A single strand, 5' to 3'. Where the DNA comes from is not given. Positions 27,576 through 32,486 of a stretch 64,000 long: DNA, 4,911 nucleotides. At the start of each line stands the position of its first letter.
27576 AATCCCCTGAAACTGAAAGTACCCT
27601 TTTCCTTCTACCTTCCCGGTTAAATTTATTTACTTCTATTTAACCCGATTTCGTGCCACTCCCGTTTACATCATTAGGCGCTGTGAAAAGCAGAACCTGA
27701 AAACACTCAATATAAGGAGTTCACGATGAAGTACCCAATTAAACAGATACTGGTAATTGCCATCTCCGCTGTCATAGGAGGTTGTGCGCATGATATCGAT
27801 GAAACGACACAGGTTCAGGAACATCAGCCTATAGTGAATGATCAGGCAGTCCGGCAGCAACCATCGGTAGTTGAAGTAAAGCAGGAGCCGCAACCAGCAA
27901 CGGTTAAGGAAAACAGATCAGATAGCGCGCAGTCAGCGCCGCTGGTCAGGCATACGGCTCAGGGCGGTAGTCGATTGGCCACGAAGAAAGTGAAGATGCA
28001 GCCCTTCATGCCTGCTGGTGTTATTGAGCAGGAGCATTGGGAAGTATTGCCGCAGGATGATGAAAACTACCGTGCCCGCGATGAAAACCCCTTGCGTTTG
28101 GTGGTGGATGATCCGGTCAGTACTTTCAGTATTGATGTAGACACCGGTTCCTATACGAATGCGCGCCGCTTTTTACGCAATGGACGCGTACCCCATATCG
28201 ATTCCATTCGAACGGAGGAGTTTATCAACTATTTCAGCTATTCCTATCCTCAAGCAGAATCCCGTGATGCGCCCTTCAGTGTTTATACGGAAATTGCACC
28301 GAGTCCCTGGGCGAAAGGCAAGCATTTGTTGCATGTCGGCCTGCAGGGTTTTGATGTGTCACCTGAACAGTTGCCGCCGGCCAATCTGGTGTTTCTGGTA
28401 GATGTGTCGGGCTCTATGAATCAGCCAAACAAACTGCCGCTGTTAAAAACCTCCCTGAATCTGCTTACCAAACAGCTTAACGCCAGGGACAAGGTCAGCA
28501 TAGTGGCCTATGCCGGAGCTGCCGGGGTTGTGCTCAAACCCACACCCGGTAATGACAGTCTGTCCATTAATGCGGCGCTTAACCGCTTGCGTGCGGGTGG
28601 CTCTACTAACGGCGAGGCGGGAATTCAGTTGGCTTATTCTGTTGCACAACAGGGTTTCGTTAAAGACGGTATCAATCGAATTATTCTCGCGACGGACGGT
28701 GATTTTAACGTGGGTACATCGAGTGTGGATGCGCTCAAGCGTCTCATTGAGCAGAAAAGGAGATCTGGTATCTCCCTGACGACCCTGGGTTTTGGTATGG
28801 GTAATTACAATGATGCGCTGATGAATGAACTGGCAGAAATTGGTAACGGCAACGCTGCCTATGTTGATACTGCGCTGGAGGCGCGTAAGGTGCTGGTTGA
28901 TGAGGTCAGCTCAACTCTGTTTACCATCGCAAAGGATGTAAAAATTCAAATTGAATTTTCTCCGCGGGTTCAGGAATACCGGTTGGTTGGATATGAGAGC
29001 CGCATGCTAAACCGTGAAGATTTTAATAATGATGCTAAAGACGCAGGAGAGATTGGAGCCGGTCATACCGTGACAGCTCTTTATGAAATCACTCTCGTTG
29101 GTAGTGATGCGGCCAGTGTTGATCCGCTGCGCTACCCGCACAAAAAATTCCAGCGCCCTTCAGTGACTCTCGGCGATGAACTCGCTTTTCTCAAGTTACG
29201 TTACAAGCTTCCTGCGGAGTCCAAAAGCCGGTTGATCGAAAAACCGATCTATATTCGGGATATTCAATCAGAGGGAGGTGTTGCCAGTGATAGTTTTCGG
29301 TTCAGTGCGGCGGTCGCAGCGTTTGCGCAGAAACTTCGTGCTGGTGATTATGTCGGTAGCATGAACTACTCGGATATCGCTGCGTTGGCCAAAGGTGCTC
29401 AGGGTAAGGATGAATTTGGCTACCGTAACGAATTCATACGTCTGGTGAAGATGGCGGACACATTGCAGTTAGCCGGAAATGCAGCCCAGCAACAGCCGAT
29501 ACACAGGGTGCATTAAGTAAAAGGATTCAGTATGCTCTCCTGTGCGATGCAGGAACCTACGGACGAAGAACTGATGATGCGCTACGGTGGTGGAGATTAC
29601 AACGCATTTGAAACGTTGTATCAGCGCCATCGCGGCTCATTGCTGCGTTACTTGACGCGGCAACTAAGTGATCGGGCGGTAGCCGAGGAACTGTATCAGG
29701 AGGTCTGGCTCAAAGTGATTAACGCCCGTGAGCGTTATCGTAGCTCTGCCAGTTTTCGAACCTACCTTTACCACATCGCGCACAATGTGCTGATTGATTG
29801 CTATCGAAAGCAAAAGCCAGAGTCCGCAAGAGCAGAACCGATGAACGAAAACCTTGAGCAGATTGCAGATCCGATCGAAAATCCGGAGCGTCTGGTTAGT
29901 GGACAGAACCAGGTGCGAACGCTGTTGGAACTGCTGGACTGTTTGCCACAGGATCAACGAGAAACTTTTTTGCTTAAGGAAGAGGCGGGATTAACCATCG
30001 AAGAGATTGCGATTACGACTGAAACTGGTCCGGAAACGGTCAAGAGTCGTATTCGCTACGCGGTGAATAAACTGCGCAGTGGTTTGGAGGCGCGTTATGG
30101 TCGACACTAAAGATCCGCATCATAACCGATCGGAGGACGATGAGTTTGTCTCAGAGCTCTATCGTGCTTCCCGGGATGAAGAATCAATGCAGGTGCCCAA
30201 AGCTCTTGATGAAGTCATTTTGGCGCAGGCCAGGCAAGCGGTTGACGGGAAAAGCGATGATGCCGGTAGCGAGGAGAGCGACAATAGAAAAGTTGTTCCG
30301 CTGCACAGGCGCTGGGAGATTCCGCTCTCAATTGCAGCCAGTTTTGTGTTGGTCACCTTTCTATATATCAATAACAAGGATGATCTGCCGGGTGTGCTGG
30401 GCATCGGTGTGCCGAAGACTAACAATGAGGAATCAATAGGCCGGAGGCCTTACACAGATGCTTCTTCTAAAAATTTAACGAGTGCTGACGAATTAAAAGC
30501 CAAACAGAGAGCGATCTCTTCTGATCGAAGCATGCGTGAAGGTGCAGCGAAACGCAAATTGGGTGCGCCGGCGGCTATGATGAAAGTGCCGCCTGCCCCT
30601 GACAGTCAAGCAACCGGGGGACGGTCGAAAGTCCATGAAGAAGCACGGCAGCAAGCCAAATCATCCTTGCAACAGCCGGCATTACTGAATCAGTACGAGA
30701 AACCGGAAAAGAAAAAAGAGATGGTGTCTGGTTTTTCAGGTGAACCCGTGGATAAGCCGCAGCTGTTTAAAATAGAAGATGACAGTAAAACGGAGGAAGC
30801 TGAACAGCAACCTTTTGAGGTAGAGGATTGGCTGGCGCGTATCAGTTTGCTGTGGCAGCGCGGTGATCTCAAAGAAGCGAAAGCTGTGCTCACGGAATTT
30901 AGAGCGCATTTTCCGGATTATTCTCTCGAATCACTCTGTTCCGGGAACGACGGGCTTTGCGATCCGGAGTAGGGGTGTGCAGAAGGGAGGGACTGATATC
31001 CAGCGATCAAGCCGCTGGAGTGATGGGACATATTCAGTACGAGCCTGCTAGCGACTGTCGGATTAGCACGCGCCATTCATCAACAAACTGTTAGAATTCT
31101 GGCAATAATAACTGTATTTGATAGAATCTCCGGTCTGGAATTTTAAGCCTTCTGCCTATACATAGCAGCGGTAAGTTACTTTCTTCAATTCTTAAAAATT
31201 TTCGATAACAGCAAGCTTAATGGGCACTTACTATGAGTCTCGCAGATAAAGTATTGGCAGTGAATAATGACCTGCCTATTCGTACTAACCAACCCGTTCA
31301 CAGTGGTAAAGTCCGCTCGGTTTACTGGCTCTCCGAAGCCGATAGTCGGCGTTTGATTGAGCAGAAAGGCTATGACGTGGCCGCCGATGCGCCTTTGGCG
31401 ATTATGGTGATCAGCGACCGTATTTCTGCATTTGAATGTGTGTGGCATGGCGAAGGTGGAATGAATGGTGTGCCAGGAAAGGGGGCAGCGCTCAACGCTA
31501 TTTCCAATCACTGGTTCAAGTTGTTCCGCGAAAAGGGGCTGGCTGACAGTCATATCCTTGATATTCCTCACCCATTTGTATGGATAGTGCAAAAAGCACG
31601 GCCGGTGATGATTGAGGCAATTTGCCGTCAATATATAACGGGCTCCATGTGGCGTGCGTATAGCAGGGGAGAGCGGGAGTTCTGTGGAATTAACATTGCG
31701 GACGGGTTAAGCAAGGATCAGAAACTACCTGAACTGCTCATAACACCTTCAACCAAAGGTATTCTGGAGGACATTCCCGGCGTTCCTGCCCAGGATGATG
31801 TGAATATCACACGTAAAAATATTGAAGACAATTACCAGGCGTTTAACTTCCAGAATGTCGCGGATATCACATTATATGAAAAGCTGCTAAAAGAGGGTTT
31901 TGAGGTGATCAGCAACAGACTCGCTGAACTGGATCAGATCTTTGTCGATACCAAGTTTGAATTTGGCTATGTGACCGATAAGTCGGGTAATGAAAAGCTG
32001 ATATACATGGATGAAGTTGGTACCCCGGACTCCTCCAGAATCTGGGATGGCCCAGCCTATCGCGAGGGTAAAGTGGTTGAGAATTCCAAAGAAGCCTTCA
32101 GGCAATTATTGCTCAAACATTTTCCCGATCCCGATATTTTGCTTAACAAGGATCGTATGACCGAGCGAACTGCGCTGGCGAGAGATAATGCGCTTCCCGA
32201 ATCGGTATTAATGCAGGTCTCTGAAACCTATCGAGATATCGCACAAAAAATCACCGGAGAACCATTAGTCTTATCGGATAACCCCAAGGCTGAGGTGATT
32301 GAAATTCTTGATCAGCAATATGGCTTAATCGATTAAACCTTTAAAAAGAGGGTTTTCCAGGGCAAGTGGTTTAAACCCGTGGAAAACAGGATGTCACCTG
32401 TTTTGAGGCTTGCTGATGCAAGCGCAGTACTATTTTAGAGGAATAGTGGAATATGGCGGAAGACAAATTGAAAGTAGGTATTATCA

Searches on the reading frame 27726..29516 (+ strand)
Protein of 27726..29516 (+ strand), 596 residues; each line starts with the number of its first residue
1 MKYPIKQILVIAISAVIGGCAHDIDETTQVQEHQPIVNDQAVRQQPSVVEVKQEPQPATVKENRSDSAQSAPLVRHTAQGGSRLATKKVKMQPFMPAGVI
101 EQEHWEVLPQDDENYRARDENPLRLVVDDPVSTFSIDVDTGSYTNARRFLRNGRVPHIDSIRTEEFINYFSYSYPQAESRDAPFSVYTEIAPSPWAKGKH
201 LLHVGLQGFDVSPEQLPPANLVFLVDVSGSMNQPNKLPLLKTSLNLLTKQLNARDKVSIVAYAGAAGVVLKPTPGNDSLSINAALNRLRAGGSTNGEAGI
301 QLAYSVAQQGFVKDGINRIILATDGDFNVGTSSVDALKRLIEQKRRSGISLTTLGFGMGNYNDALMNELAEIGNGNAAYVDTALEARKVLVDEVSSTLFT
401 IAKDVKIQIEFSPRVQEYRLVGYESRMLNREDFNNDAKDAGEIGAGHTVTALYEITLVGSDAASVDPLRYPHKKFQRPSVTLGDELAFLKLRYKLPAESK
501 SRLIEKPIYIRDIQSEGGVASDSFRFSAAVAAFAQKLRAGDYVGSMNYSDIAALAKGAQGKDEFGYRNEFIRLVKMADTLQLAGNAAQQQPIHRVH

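Call 33: search_protein_families(library=pfam, proteins=[window:27726-29516:+], max_evalue=0.00001)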
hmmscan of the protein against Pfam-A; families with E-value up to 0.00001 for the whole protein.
window:27726-29516:+ (596 aa): 5 families
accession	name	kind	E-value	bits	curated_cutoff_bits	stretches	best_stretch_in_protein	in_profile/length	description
PF12034.13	YfbK_C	-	3e-67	226.8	25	1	396-579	1-183/184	Uncharacterized protein YfbK, C-terminal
PF12450.13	vWF_A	-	1.3e-33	115.3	25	1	110-203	2-94/94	von Willebrand factor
PF13519.12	VWA_2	-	7.1e-17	62.4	27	1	221-325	1-106/107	von Willebrand factor type A domain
PF00092.34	VWA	-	3.9e-16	60.2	23.8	1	220-382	1-163/174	von Willebrand factor type A domain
PF13768.12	VWA_3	-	1.3e-09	38.8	27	1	220-377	2-153/155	von Willebrand factor type A domain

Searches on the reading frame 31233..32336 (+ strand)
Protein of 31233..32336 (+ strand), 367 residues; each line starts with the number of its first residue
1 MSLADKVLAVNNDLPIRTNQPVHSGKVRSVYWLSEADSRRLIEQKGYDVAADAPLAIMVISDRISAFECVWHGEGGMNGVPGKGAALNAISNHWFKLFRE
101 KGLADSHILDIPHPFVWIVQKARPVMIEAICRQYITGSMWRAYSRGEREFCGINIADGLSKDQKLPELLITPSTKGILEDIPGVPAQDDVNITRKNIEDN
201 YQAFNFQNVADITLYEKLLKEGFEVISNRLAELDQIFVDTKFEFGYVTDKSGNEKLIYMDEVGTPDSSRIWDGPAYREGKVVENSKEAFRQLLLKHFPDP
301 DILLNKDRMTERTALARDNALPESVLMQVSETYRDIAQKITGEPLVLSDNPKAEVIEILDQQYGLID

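Call 33: search_protein_families(library=pfam, proteins=[window:31233-32336:+], max_evalue=0.00001)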
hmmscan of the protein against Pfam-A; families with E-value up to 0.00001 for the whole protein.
window:31233-32336:+ (367 aa): 1 family
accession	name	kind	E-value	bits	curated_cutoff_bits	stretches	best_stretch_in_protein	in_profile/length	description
PF01259.24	SAICAR_synt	-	8e-36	124.4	20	1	47-294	11-220/233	SAICAR synthetase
